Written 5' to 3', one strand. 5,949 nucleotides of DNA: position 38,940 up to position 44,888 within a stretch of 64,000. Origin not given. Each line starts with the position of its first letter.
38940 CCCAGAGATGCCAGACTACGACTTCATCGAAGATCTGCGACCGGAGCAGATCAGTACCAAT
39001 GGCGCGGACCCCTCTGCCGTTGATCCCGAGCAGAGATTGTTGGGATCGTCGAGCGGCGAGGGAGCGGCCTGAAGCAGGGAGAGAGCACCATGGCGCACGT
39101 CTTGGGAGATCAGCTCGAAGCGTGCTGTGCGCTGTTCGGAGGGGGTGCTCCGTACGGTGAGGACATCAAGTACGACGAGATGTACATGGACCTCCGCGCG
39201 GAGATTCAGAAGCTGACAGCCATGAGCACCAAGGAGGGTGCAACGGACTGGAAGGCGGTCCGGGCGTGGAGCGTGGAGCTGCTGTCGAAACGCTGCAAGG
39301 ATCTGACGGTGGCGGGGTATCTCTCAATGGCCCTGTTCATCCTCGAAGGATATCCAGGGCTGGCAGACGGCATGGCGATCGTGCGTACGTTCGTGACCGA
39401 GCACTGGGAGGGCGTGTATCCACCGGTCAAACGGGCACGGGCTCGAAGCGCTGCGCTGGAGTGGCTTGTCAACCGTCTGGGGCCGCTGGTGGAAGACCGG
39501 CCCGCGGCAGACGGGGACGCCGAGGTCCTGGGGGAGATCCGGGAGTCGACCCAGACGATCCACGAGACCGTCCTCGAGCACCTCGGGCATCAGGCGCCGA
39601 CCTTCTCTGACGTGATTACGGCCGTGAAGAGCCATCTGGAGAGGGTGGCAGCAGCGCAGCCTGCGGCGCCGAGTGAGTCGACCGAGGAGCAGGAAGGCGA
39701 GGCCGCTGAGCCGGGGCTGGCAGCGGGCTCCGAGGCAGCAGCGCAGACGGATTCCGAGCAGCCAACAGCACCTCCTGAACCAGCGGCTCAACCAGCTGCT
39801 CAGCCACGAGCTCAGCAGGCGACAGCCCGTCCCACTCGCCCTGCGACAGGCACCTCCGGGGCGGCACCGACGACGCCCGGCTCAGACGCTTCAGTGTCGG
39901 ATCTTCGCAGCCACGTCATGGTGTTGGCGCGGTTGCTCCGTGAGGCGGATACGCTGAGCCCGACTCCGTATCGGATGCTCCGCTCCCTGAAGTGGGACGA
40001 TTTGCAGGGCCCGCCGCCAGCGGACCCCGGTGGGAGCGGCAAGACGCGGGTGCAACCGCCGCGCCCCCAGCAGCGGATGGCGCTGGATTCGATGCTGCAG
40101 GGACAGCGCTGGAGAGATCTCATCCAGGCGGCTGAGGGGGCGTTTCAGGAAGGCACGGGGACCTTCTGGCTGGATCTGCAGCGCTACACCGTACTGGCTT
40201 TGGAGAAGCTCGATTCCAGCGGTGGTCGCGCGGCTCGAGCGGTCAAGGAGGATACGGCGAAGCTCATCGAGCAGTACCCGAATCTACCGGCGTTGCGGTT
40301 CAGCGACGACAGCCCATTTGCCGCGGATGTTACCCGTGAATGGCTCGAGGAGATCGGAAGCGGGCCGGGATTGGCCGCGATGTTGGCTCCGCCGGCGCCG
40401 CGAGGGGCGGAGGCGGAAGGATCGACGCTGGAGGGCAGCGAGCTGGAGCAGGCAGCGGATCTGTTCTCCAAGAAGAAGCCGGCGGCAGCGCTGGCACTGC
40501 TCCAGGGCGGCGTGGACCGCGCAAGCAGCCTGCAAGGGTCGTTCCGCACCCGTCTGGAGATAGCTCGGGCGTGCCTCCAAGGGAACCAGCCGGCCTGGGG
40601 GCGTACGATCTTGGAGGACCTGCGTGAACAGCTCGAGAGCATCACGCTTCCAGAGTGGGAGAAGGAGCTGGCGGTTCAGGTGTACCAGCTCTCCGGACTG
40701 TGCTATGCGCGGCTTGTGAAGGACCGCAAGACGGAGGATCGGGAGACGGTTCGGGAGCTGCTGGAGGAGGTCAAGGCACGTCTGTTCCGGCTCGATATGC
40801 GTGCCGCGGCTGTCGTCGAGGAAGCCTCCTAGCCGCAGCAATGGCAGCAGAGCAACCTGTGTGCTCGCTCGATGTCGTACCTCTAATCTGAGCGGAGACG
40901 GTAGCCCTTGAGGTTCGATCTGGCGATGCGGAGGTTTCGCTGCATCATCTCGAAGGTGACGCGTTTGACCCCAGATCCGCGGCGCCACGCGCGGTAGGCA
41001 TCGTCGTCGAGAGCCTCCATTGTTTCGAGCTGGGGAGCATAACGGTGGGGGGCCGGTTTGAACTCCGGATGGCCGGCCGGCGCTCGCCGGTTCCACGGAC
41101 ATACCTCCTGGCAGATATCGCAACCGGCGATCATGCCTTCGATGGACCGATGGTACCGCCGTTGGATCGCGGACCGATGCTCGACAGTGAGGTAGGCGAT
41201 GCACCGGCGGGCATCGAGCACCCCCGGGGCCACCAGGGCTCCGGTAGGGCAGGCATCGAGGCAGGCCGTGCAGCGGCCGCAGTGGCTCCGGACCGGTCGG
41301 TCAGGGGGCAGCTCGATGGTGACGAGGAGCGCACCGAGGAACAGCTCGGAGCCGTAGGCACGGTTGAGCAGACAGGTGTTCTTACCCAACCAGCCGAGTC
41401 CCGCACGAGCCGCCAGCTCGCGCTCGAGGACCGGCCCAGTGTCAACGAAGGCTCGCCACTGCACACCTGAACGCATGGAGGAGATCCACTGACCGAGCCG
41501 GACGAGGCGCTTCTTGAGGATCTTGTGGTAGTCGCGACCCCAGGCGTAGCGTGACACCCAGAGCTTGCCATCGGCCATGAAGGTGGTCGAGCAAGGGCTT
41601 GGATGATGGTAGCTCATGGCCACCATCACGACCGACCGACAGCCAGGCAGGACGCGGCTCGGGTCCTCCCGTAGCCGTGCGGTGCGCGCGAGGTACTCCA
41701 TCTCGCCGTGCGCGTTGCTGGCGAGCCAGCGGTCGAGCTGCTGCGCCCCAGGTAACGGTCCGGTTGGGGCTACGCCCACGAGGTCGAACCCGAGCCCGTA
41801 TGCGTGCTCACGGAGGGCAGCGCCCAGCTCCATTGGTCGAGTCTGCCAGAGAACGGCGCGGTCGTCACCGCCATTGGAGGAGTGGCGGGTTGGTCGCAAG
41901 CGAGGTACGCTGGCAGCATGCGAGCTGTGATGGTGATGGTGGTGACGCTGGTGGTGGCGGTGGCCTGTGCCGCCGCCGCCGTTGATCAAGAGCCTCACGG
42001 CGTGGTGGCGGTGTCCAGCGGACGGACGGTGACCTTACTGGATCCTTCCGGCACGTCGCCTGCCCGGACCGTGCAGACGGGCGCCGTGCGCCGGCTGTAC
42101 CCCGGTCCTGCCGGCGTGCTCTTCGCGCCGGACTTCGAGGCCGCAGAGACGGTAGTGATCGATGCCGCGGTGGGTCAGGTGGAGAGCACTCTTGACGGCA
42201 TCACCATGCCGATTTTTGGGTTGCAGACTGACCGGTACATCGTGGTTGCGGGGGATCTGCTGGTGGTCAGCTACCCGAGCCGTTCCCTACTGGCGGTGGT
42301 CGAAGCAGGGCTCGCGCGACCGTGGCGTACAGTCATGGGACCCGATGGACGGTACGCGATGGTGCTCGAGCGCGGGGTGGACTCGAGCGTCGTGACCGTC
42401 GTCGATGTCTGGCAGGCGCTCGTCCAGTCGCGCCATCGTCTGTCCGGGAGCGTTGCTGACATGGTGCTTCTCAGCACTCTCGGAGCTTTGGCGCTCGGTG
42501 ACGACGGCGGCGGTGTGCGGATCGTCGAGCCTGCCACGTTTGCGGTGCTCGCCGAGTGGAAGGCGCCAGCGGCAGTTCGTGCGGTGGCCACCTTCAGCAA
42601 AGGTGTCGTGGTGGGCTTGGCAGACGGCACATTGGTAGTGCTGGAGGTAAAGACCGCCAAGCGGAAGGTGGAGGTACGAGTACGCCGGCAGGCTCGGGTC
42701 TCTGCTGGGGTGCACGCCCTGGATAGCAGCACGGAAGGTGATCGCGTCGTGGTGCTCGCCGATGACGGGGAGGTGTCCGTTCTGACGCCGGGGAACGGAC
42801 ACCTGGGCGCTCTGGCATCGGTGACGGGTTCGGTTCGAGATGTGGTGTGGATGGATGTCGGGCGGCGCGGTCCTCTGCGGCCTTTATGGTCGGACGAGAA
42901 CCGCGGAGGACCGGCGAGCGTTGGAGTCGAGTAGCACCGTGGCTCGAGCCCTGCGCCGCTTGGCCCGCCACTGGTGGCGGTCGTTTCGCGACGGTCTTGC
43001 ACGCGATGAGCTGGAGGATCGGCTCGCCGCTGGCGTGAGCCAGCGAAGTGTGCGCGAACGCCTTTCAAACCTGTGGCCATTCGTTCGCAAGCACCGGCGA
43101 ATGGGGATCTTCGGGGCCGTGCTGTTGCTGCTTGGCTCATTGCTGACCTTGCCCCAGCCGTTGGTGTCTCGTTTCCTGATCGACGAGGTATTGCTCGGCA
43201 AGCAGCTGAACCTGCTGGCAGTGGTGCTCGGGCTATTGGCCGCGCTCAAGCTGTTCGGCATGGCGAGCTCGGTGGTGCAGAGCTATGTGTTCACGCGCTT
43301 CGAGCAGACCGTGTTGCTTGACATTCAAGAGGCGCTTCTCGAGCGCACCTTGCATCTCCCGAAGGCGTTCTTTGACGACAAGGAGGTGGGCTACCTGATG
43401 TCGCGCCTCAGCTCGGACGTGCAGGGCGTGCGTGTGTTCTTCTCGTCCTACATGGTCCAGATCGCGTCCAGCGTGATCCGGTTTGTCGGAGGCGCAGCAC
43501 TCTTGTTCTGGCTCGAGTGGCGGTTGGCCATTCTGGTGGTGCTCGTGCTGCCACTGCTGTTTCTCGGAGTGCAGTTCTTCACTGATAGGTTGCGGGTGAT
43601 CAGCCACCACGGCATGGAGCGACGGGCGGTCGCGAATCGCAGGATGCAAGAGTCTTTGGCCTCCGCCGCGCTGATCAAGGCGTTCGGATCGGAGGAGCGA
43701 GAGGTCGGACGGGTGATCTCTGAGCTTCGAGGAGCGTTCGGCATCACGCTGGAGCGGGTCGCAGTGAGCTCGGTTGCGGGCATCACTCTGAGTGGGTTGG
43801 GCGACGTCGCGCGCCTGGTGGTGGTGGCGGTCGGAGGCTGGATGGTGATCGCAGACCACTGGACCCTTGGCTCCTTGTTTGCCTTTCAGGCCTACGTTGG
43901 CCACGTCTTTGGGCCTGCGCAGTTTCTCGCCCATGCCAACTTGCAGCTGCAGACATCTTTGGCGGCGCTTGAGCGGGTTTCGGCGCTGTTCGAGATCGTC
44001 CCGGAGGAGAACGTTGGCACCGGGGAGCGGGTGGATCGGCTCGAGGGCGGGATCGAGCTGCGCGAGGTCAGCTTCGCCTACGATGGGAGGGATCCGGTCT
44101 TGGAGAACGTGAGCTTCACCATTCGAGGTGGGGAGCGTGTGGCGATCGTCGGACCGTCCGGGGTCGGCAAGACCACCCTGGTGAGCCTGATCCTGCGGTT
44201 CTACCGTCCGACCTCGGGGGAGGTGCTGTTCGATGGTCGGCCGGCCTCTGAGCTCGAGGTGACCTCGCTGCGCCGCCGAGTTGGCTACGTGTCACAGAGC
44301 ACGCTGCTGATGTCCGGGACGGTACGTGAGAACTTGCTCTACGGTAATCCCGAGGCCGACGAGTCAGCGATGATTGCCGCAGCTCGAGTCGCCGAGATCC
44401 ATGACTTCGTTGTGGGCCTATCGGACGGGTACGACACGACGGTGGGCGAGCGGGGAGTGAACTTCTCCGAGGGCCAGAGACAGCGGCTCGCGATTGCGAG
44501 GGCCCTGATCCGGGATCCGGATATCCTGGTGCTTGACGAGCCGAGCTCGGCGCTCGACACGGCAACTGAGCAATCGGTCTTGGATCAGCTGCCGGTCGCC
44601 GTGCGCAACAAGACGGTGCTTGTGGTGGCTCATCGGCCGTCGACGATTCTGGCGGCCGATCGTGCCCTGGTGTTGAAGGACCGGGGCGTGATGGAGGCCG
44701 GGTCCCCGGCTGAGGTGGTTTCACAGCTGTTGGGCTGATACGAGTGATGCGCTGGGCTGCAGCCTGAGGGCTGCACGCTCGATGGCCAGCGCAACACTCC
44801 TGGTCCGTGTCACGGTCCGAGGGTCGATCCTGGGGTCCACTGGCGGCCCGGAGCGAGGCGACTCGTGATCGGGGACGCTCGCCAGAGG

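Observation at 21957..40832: T6SS half-locus: membrane complex, TssK, TssA, TagF, Fha and kinases, but no sheath, tube, spike, TssEFG or ClpV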

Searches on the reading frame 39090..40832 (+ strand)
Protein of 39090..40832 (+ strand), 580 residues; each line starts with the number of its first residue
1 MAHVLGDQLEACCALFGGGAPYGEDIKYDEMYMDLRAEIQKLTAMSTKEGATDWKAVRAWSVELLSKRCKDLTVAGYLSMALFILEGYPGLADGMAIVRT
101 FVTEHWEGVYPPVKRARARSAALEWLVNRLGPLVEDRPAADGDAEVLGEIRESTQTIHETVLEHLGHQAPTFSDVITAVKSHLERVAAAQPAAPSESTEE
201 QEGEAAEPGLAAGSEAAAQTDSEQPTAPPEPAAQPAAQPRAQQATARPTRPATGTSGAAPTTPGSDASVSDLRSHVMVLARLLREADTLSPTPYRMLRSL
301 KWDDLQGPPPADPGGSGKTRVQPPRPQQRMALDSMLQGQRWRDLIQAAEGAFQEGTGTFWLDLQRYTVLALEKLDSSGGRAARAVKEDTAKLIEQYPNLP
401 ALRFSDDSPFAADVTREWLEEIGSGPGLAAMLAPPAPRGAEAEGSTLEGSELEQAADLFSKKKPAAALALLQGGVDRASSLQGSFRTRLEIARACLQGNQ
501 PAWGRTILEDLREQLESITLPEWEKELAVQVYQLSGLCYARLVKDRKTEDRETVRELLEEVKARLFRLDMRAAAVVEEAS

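Call 3: search_protein_families(library=pfam, proteins=[window:39090-40832:+], max_evalue=0.01)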
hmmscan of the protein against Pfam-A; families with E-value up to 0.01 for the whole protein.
window:39090-40832:+ (580 aa): 3 families
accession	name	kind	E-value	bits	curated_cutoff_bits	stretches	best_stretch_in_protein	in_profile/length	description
PF16989.10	T6SS_VasJ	-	1e-56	192.7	26.2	1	268-534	3-254/255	Type VI secretion, EvfE, EvfF, ImpA, BimE, VC_A0119, VasJ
PF06812.17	ImpA_N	-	5.8e-25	88.1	26.9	1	19-127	7-118/119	ImpA, N-terminal, type VI secretion system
PF17940.6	TetR_C_31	-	0.0016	19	27.4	1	488-561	31-104/107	Tetracyclin repressor-like, C-terminal domain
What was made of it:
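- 39090..40832 (+): TssA, long VasJ type: the assembly chaperone or cap that primes baseplate docking and tube/sheath polymerisation. ImpA_N 5.8e-25 plus T6SS_VasJ 1e-56 (call 3).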

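Call 11: find_encoding_contigs(protein=window:39090-40832:+, flank=10000, max_places=6)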
Protein window:39090-40832:+ (580 aa): no gene with exactly this product is on record in the collection.

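Call 20: find_related_loci(query=window:39090-40832:+, collection=metagenome_contigs, flank=10000)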
Query window:39090-40832:+ (580 aa) in metagenome_contigs; peptide patterns used: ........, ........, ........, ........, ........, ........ (x = any residue, [..] = any of these).
150 stretches matched a pattern, but none encodes a relative of the query by tblastn (E <= 1e-3).

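Call 22: find_related_loci(query=A1, collection=metagenome_contigs, flank=10000)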
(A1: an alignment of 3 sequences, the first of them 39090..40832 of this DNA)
Query A1 (580 aa) in metagenome_contigs; peptide patterns used: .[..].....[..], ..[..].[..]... (x = any residue, [..] = any of these).
162 stretches matched a pattern; 6 encode a relative of the query (tblastn E <= 1e-3); 6 distinct loci.
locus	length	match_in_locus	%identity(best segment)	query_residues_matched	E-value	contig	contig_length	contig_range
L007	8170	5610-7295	40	1-579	2e-123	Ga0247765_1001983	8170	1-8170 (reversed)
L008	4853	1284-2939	41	1-579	2e-122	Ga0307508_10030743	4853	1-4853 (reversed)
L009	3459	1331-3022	39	1-579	3e-120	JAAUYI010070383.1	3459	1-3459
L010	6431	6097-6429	60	1-111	1e-41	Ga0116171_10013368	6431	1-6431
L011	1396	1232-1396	53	1-54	4e-11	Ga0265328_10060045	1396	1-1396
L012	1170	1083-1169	55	1-29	2e-5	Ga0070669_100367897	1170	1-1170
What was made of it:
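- Tried and rejected: A scan with a three-sequence TssA alignment gave only six short contigs (calls 20, 22).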

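Call 32: search_protein_families(library=ncbifam, proteins=[window:39090-40832:+], max_evalue=0.1)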
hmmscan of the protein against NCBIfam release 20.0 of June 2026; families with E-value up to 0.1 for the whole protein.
window:39090-40832:+ (580 aa): 3 families
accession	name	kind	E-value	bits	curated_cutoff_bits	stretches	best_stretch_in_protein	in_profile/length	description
TIGR03362.1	VI_chp_7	equivalog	1.7e-78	264.8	230.1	1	20-533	13-473/476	type VI secretion system protein TssA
TIGR03363.1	VI_chp_8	equivalog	1.2e-24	87.7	160.85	1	18-144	12-147/353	type VI secretion system protein TssA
NF041244.1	IglI_fam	subfamily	3.8e-12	46.7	100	1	59-285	18-218/290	type VI secretion system protein IglI family protein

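Call 40: search_protein_families(library=pfam, proteins=[L007:7314-8030:-, L008:3254-3703:+, L008:4267-4827:-], max_evalue=0.01)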
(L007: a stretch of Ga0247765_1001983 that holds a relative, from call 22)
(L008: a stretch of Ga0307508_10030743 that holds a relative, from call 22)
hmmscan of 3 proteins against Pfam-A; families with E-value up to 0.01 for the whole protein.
L007:7314-8030:- (238 aa): 1 family
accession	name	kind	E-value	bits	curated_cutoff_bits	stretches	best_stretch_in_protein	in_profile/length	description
PF00959.24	Phage_lysozyme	-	0.0072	17.1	22.3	0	13-78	2-49/125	Phage lysozyme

L008:3254-3703:+ (149 aa): 0 families

L008:4267-4827:- (186 aa): 0 families

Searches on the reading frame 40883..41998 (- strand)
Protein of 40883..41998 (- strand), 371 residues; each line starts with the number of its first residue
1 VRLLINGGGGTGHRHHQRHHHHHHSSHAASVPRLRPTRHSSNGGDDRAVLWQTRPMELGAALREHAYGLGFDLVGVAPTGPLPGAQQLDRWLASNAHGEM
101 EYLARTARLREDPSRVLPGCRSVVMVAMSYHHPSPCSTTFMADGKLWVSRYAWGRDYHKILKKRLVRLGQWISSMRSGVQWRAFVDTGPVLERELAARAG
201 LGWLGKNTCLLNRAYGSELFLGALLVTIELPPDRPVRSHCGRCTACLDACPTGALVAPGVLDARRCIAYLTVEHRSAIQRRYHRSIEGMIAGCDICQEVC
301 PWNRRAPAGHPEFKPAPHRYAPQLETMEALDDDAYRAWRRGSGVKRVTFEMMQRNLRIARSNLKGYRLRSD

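Call 3: search_protein_families(library=pfam, proteins=[window:40883-41998:-], max_evalue=0.01)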
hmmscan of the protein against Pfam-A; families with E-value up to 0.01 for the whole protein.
window:40883-41998:- (371 aa): 9 families
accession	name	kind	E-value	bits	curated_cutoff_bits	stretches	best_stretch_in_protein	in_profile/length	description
PF08331.15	QueG_DUF1730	-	4.8e-24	84.5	25.1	1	110-187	1-77/77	Epoxyqueuosine reductase QueG, DUF1730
PF13484.11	Fer4_16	-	1.2e-21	77.7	30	1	239-303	1-66/66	4Fe-4S double cluster binding domain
PF12838.12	Fer4_7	-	3e-05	24.8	27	1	239-303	1-51/52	4Fe-4S dicluster domain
PF00037.32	Fer4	-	6.5e-05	23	21.1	1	238-255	6-23/24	4Fe-4S binding domain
PF13237.11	Fer4_10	-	0.0001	22.6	25.5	0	238-252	7-21/53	4Fe-4S dicluster domain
PF13187.11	Fer4_9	-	0.00021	21.7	27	0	238-254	35-51/52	4Fe-4S dicluster domain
PF13183.11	Fer4_8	-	0.001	20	27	0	238-254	3-19/68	4Fe-4S dicluster domain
PF14697.11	Fer4_21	-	0.0045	17.5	35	0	238-302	6-53/59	4Fe-4S dicluster domain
PF12798.12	Fer4_3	-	0.0091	17.2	27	0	240-254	1-15/15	4Fe-4S binding domain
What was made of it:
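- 40883..41998 (-): queG (epoxyqueuosine reductase): a convergent housekeeping gene that marks the 3' boundary. It is not part of the system. QueG_DUF1730 4.8e-24 plus Fer4_16 (call 3).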

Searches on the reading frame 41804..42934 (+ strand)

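Call 7: search_protein_families(library=pfam, proteins=[window:41804-42934:+], max_evalue=0.001)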
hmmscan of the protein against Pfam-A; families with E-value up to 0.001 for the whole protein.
window:41804-42934:+ (376 aa): 3 families
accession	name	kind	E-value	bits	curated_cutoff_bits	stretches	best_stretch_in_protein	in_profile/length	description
PF23726.1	Beta-prop_RSE1_2nd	-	1.1e-05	25.2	30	1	237-333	88-190/327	RSE1/DDB1/CPSF1 second beta-propeller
PF23414.1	Beta-prop_EML_2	-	0.00021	21.2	90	1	232-345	17-128/266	Echinoderm microtubule-associated protein second beta-propeller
PF23586.2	Beta-prop_NWD2_C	-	0.00024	20.8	33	0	239-281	296-340/341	NWD2 C-terminal beta-propeller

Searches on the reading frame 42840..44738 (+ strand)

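Call 7: search_protein_families(library=pfam, proteins=[window:42840-44738:+], max_evalue=0.001)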
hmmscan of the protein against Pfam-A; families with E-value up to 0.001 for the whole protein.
window:42840-44738:+ (632 aa): 3 families
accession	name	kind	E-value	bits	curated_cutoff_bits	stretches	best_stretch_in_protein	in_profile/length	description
PF00664.28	ABC_membrane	-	2.4e-37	129.5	28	1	90-359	2-273/274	ABC transporter transmembrane region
PF00005.33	ABC_tran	-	8.6e-36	124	25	1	421-569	1-136/137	ABC transporter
PF13304.12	AAA_21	-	6.1e-06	27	27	0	523-578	221-277/304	AAA domain, putative AbiEii toxin, Type IV TA system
